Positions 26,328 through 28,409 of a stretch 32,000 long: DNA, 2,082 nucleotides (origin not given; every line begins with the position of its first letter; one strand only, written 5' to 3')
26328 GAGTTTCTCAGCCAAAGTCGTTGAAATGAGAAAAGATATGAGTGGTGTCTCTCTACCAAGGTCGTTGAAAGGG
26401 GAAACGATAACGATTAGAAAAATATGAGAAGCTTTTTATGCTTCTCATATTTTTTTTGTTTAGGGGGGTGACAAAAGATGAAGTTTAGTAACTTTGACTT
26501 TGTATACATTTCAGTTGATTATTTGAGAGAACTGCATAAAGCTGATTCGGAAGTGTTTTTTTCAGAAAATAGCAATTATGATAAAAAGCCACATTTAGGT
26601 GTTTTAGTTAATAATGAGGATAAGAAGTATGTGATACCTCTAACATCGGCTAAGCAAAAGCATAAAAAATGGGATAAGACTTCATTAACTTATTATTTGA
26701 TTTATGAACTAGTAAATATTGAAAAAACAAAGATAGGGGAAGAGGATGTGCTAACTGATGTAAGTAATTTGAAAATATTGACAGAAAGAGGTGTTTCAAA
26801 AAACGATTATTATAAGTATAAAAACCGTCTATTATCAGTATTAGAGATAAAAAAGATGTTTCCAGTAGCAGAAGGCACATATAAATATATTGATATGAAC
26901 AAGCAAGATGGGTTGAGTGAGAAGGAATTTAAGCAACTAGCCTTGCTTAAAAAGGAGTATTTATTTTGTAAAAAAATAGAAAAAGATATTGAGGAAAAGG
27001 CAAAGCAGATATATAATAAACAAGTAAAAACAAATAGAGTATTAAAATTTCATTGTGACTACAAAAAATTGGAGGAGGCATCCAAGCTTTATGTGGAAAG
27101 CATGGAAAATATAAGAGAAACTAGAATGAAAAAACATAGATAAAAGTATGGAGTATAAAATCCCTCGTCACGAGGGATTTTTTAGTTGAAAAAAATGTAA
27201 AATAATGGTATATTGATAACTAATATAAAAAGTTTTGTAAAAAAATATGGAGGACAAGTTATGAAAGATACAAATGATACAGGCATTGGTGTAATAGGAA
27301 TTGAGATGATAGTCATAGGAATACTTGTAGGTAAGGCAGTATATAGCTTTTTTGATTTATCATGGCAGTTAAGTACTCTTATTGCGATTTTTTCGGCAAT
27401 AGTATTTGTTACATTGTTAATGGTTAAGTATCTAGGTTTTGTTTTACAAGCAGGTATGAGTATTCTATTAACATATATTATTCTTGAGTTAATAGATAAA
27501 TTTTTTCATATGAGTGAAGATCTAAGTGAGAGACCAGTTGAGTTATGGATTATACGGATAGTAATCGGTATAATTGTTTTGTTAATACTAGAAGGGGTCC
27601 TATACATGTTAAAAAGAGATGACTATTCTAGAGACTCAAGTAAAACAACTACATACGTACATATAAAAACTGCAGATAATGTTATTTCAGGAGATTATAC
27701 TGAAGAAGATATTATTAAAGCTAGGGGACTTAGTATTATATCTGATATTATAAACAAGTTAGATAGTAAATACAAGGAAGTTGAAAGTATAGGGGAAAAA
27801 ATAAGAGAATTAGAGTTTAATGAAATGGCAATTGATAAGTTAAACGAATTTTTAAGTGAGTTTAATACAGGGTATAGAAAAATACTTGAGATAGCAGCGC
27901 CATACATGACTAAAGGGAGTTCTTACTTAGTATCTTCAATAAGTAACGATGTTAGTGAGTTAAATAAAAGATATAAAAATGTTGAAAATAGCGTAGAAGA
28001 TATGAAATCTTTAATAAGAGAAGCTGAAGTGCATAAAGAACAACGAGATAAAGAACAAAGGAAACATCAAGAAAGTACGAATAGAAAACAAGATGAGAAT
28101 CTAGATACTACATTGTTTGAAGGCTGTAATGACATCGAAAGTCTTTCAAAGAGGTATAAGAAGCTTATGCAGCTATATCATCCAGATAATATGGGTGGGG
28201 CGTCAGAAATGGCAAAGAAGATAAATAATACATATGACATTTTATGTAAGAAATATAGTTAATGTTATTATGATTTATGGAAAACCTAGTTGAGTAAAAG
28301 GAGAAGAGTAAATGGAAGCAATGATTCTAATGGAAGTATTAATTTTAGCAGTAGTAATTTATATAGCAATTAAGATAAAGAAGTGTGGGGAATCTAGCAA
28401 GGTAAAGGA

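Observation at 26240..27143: Complete, probably unannotated type III (RNA antitoxin) toxin-antitoxin / abortive-infection module next to parAB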

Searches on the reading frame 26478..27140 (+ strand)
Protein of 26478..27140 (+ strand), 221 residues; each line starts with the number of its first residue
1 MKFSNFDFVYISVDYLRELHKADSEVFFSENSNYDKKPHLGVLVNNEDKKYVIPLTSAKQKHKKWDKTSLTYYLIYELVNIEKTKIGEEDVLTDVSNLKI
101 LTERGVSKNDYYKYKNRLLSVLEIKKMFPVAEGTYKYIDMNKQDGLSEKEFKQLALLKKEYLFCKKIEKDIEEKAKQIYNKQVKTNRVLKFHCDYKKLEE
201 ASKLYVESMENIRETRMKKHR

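Call 5: search_protein_families(library=pfam, proteins=[window:26478-27140:+], max_evalue=1)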
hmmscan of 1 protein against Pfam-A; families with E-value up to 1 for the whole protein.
window:26478-27140:+ (221 aa): 1 family
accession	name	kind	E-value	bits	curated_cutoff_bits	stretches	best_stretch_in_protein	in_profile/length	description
PF13958.12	ToxN_toxin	-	1.1e-33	117.1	25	1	7-205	2-159/159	Toxin ToxN, type III toxin-antitoxin system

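Call 6: search_protein_families(library=padloc, proteins=[window:26478-27140:+], max_evalue=1)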
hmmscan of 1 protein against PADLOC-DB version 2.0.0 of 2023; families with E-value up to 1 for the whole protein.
window:26478-27140:+ (221 aa): 1 family
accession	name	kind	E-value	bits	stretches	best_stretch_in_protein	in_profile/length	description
PDLC02352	AbiQ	-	3.1e-23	80.8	2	116-206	72-158/160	AbiQ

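Call 7: search_protein_families(library=ncbifam, proteins=[window:26478-27140:+], max_evalue=1)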
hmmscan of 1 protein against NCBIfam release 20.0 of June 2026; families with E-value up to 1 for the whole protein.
window:26478-27140:+ (221 aa): 1 family
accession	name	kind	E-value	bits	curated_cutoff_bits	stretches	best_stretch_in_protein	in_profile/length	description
NF052506.1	PA5033_fam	subfamily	0.0039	16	100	1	30-150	164-265/284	PA5033 family protein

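Call 8: search_solved_structures(query=window:26478-27140:+, max_evalue=10, show_alignments=3)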
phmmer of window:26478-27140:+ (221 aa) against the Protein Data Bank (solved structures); distinct sequences matched with E-value up to 10: 8.
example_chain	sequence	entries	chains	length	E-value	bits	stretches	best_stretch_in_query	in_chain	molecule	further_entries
4ato_A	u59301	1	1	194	6.8e-08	35.9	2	6-62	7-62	TOXN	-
7d8o_A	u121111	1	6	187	1.1e-07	35.2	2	8-77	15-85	Type III toxin-antitoxin system ToxN/AbiQ family toxin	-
4glk_A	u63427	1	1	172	2.2e-07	34.3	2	155-207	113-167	AbiQ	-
2xd0_A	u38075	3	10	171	3.5e-05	27.1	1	8-77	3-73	TOXN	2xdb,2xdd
8su8_A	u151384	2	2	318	0.87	12.7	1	32-73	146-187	Krev interaction trapped protein 1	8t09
8t7v_A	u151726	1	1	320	0.88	12.7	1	32-73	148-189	Krev interaction trapped protein 1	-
4dxa_B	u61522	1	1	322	0.88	12.7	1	32-73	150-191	Krev interaction trapped protein 1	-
3u7d_A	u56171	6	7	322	0.88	12.7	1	32-73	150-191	Krev interaction trapped protein 1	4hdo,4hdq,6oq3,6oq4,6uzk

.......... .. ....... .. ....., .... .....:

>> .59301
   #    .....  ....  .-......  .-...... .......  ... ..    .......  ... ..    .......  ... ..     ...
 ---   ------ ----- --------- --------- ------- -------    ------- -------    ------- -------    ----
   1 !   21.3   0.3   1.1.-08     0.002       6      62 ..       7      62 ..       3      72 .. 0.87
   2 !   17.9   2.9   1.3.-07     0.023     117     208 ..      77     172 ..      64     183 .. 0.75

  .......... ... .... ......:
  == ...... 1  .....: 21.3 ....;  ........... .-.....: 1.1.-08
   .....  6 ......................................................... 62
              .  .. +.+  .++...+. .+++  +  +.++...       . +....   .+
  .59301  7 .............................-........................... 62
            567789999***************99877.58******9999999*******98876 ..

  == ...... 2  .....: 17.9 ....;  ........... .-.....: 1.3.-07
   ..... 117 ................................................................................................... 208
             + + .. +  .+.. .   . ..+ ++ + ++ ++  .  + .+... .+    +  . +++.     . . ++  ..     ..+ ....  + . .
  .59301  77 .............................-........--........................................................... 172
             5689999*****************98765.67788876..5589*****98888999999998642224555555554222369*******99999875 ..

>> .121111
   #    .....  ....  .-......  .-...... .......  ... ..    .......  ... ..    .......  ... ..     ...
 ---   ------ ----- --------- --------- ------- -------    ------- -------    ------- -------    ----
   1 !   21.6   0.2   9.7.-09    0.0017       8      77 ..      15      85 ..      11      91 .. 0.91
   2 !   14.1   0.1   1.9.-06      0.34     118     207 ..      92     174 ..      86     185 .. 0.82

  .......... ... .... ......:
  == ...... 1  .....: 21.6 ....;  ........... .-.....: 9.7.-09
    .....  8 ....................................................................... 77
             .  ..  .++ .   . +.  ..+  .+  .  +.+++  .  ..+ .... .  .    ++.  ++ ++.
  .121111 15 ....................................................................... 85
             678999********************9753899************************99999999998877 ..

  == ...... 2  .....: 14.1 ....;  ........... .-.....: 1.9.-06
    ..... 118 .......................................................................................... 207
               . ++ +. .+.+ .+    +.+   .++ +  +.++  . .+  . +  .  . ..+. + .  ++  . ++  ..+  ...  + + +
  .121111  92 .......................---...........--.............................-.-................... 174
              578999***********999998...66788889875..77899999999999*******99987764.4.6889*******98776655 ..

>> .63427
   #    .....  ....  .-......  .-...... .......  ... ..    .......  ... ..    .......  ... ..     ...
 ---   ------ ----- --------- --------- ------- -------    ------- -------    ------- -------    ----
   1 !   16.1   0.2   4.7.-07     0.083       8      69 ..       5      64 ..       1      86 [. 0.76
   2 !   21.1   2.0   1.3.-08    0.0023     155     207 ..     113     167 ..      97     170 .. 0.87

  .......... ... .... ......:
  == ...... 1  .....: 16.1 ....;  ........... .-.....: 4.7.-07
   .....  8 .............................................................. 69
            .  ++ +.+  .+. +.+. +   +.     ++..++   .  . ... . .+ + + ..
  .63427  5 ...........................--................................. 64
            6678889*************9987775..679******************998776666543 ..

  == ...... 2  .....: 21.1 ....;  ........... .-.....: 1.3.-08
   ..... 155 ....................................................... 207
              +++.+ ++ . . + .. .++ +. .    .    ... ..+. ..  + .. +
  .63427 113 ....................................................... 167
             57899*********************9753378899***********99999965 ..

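Call 16: find_homologous_proteins(query=window:26478-27140:+, max_evalue=0.001)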
Query window:26478-27140:+ (221 aa): 183 proteins with E <= 0.001 among 818 candidates; the best 120 are listed.
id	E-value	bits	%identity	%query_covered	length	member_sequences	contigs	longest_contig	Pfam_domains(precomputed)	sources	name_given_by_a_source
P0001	2.6e-136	470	100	100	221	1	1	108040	PF13958.13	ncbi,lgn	-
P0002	7.1e-69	250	55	93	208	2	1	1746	PF13958.13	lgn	-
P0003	2.6e-65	238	52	93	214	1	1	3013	PF13958.13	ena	-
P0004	9.2e-65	236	50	93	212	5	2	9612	PF13958.13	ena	-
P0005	1.9e-64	235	51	93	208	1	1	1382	PF13958.13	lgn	-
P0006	1.2e-63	233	53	93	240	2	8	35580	PF13958.13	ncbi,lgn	-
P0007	6.5e-62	227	48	93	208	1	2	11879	PF13958.13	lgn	-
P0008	1.2e-60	223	48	93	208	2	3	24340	PF13958.13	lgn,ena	-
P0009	1.6e-60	223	50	94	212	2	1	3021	PF13958.13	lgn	-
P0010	1.8e-60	222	55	80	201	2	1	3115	PF13958.13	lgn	-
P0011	5.0e-58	214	51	86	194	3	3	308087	PF13958.13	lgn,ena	-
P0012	2.9e-57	212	48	93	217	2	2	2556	PF13958.13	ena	-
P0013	2.9e-57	212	53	91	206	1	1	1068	PF13958.13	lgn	-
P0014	3.1e-57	212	50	93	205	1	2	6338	PF13958.13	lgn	-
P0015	1.4e-56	210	46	93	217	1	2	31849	PF13958.13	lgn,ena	-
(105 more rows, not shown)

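Call 19: find_related_loci(query=A1, collection=genome_contigs, flank=3000)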
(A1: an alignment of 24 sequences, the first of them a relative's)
Query A1 (221 aa) in genome_contigs; peptide patterns used: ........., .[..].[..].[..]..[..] (x = any residue, [..] = any of these).
163 stretches matched a pattern; 124 encode a relative of the query (tblastn E <= 1e-3); the best 80 are kept; 79 distinct loci.
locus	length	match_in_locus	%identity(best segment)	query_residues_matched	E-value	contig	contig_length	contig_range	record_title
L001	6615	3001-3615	50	1-205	8e-68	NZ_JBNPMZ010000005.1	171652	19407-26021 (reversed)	Sporofaciens sp. SGI.106 HD225_4, whole genome shotgun sequence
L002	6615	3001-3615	47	1-205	2e-62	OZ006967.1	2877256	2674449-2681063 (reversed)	MAG: Candidatus Scatomonas sp. isolate 6732_HOM_VAC_s127.ctg000167c_hifiasm_circ MAG genome assembly, chromosome: 1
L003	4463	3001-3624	48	1-209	4e-62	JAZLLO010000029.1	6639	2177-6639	MAG: Marvinbryantia sp. isolate T1900044957_TA20190013.MAGScoT_cleanbin_000015 SGB_3854_k141_1232232, whole genome shotg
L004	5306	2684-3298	46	1-205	8e-62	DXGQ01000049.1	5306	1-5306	MAG TPA_asm: Candidatus Anaerobutyricum avicola isolate ChiSxjej6B18-9268 ChiSxjej6B18M5__C202131_L5306_SAMN08009924, wh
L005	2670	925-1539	46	1-205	3e-62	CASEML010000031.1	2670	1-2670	uncultured Eubacteriales bacterium isolate SI.O94.metabat-bins.178 genome assembly, contig: SI.O94.metabat-bins.178.fa_k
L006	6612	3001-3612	46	1-205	8e-58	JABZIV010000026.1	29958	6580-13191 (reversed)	MAG: Lachnospiraceae bacterium isolate JCVI_3_bin.3 NODE_26_length_29958_cov_4.078043, whole genome shotgun sequence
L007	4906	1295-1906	45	1-205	2e-57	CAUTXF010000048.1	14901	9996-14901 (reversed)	MAG TPA_asm: uncultured Oribacterium sp. isolate ERR10228887_bin.1_MetaWRAP_v1.3_MAG genome assembly, contig: ERZ2165960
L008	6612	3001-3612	44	1-205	4e-56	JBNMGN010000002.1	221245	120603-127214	MAG: Coprococcus sp. isolate CM_BacCop812.147 k141_984932_length_221245_cov_36.3049, whole genome shotgun sequence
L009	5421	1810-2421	49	1-205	3e-54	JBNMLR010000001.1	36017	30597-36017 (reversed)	MAG: Butyribacter sp. isolate CM_BacBut1159.12 k141_277473_length_36017_cov_11.9513, whole genome shotgun sequence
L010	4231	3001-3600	45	1-201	1e-53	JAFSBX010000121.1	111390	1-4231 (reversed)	MAG: Lachnospiraceae bacterium isolate RGIG3002 Goat_Rectum-3__c759585, whole genome shotgun sequence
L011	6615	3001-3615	47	1-208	4e-53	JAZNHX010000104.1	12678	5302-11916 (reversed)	MAG: Faecalimonas sp. isolate T1900044688_TS20190154.MAGScoT_cleanbin_000031 SGB_1742_k141_1623016, whole genome shotgun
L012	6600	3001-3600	49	1-201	1e-52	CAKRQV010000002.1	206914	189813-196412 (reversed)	MAG: uncultured Lachnospiraceae bacterium isolate REFINED_METABAT215_TOP10_CONTIGS_1500_ASSEMBLY_K77_MERGED__Hadza_PheCh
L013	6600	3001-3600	44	1-201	9e-52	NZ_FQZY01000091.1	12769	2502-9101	Hespellia stercorisuis DSM 15480, whole genome shotgun sequence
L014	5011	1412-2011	44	1-201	6e-52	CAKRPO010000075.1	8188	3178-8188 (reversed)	uncultured Blautia sp. isolate REFINED_METABAT215_TOP10_CONTIGS_1500_ASSEMBLY_K77_MERGED__Hadza_PheChl_Fiber-Hadza-Nepal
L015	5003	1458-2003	48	8-205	1e-48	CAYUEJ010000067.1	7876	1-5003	MAG TPA_asm: uncultured Candidatus Epulonipiscium sp. isolate SRP294416_co2_654 genome assembly, contig: NODE_15218_leng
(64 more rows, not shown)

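Call 32: find_encoding_contigs(protein=P0001, flank=3000, max_places=3)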
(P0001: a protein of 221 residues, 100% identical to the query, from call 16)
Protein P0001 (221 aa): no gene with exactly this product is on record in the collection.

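Call 33: list_cluster_members(proteins=[P0001])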
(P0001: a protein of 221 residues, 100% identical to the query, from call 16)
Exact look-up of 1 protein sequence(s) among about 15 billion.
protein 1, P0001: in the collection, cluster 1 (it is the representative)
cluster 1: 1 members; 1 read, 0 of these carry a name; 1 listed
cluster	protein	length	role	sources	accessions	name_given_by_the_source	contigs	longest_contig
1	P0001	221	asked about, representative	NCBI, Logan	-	-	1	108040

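Call 34: search_dna_similar(query=window:26478-27140:+, collection=plasmids, mode=protein, max_rows=15)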
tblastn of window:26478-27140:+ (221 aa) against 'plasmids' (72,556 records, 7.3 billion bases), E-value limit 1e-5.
Records with a match: 3; places in all: 3; records where one place covers at least 80% of the query: 3.
Best place of each record, by identity: <60% 3.
By first word of the organism name: Clostridium 1; Enterococcus 1; Lactococcus 1.
By predicted mobility (MOB-suite, as given by PLSDB): non-mobilizable 1; conjugative 1; mobilizable 1.
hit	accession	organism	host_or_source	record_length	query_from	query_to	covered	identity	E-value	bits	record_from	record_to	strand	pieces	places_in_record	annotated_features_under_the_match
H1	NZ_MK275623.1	Clostridium perfringens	neonatal piglet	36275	2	210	95%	37.3%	2e-26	113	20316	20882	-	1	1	type III toxin-antitoxin system ToxN/AbiQ family toxin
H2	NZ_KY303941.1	Enterococcus faecalis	fecal material of a Blue whale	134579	1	205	93%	37.1%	2e-26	113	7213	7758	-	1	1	type III toxin-antitoxin system ToxN/AbiQ family toxin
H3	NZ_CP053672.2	Lactococcus lactis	farm kitchen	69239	6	204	90%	31.6%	2e-15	81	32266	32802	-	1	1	type III toxin-antitoxin system ToxN/AbiQ family toxin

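Call 35: search_dna_similar(query=window:26478-27140:+, collection=phages, mode=protein, max_rows=15)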
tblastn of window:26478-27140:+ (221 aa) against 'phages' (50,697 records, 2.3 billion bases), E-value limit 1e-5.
Records with a match: 1; places in all: 1; records where one place covers at least 80% of the query: 0.
Best place of each record, by identity: <60% 1.
By first word of the organism name: Bacteriophage 1.
By host as written in the record: - 1.
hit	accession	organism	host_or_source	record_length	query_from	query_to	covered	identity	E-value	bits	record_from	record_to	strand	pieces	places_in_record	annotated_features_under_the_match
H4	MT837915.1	Bacteriophage sp.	human fecal samples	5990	8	143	62%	37.5%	1e-20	96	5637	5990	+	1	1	record has no annotation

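Call 41: predict_structure(alignment_id=A1)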
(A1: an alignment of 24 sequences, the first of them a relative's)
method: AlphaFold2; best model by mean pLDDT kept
length: 221 residues; sequences in the alignment: 24
mean_pLDDT: 92.9   pTM: 0.85
mean pLDDT of the five models: 92.9, 92.5, 92.2, 90.5, 89.5
residues with pLDDT >= 90: 179; 70-90: 40; 50-70: 2; < 50: 0
segments of 3 or more residues with pLDDT < 50: none
pLDDT, mean of each block of 10 residues (from residue 1): 91 95 93 84 91 94 93 96 94 94 96 97 96 93 88 92 95 96 93 96 94 85 69
secondary structure, 60 per line:
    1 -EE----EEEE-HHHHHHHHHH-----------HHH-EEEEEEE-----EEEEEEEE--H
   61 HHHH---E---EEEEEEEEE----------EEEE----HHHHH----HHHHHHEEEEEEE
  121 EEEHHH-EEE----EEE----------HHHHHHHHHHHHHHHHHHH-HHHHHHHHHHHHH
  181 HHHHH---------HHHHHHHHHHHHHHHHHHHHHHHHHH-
elements in order: E8-11 H13-22 E38-44 E50-57 H60-64 E72-80 E91-94 H99-103 H108-113 E114-123 E128-130 E135-137 H148-166 H168-185 H195-220

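Call 45: fold_search(model_id=the predicted structure, library=pdb)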
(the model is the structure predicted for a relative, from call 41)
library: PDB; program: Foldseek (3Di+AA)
matches with E <= 10: 160; with E <= 0.001: 5
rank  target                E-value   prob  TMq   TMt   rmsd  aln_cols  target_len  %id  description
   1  2xd0_A                7.5e-09  1.00  0.61  0.81   3.3       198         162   21  A processed non-coding RNA regulates a bacterial antiviral system (released 2011-01-12)
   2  7d8o_A                1.0e-08  1.00  0.61  0.81   3.8       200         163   23  Crystal structure of E. coli ToxIN type III toxin-antitoxin complex (released 2022-01-05)
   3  4ato_A                1.4e-08  1.00  0.63  0.81   3.6       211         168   22  New insights into the mechanism of bacterial Type III toxin-antitoxin systems: selective toxin inhibition by a non-cod (released 2012-12-26)
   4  4glk                  1.8e-07  1.00  0.62  0.81   4.0       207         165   22  Structure and activity of AbiQ, a lactococcal anti-phage endoribonuclease belonging to the type-III toxin-antitoxin syst (released 2013-01-16)
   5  4rmo_A                2.6e-04  1.00  0.42  0.58   7.1       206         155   14  Crystal Structure of the CptIN Type III Toxin-Antitoxin System from Eubacterium rectale (released 2015-09-30)
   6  9g48_A                7.6e-02  0.51  0.23  0.38  10.4       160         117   13  Staphylococcus aureus MazF in complex with Nanobody 6 (released 2024-07-24)
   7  4mzp_B                8.6e-02  0.57  0.24  0.42   9.7       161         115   12  MazF from S. aureus crystal form III, C2221, 2.7 A (released 2014-05-21)
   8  4mzp_C                1.3e-01  0.54  0.24  0.43  10.0       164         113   12  MazF from S. aureus crystal form III, C2221, 2.7 A (released 2014-05-21)
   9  4mzm_A                1.5e-01  0.38  0.23  0.39   9.9       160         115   12  MazF from S. aureus crystal form I, P212121, 2.1 A (released 2014-05-28)
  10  9g7k_B                1.6e-01  0.44  0.25  0.42  10.6       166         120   13  Staphylococcus aureus MazF in complex with Nanobody 12 (released 2024-07-31)
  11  4me7_A                1.6e-01  0.33  0.20  0.36  10.1       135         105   11  Crystal structure of Bacillus subtilis toxin MazF in complex with cognate antitoxin MazE (released 2013-10-23)
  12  4me7_C                1.6e-01  0.41  0.23  0.40  10.3       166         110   10  Crystal structure of Bacillus subtilis toxin MazF in complex with cognate antitoxin MazE (released 2013-10-23)
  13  9g7k_E                1.6e-01  0.30  0.23  0.37  12.1       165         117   12  Staphylococcus aureus MazF in complex with Nanobody 12 (released 2024-07-31)
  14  9g7k_A                1.7e-01  0.38  0.24  0.40  10.4       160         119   12  Staphylococcus aureus MazF in complex with Nanobody 12 (released 2024-07-31)
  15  4mzp_E                1.9e-01  0.47  0.25  0.44  10.0       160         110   11  MazF from S. aureus crystal form III, C2221, 2.7 A (released 2014-05-21)
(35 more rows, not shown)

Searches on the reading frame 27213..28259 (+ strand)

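Call 14: search_protein_families(library=pfam, proteins=[window:27213-28259:+], max_evalue=0.001)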
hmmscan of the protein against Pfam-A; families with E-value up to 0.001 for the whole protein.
window:27213-28259:+ (349 aa): 1 family
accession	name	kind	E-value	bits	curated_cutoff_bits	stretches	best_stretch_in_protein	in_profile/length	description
PF00226.36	DnaJ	-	1.1e-05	25.9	27.8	1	309-347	15-56/63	DnaJ domain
